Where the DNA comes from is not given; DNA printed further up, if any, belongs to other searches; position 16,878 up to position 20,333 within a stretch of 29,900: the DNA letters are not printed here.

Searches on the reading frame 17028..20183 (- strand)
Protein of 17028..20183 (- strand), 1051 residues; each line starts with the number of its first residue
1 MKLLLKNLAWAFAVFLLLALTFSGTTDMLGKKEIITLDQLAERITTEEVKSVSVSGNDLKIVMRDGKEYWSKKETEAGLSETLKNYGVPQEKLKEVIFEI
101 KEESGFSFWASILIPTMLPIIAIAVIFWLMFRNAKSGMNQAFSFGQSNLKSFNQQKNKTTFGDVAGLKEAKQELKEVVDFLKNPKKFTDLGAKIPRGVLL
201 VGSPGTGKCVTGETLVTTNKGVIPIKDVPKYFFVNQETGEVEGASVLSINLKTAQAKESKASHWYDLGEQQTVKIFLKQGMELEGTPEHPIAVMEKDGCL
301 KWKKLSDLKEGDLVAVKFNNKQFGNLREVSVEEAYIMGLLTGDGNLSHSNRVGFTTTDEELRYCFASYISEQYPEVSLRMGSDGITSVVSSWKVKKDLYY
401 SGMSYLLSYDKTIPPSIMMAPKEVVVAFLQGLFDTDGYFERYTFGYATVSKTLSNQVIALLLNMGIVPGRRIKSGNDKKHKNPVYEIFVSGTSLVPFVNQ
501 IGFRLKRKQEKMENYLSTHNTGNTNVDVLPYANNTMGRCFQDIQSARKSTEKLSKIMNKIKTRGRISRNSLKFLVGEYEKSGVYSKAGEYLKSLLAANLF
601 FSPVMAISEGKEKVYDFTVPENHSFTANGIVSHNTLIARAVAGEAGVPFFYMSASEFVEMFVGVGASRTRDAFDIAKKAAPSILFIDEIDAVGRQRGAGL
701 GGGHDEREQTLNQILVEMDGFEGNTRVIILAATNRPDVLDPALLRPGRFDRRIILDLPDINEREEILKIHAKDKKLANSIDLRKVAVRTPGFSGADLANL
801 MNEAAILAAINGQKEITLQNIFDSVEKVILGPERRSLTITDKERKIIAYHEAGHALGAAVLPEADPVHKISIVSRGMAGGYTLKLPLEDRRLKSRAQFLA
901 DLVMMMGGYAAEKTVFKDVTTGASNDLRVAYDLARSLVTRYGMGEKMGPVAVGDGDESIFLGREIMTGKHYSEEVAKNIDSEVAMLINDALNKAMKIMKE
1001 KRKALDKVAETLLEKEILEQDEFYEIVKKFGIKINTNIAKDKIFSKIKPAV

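Call 12: search_protein_families(library=pfam, proteins=[window:17028-20183:-], max_evalue=0.001)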
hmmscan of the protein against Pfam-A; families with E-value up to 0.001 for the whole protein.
window:17028-20183:- (1051 aa): 6 families
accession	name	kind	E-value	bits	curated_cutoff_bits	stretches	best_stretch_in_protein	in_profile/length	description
PF01434.24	Peptidase_M41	-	5.2e-64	216.1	29.9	1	838-1026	2-191/191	Peptidase family M41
PF00004.35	AAA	-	6e-38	130.7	21.2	1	635-756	12-130/131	ATPase family associated with various cellular activities (AAA)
PF14890.11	Intein_splicing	-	2.7e-19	69.9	35.8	1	240-634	17-155/155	Intein splicing domain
PF14528.11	LAGLIDADG_3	-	5.7e-16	59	22.5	1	423-502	1-82/82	LAGLIDADG-like domain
PF17862.7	AAA_lid_3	-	6.1e-12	45.3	27.2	1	779-821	1-43/45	AAA+ lid domain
PF05204.19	Hom_end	-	0.00054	20.5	21.1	0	415-494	4-89/110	Homing endonuclease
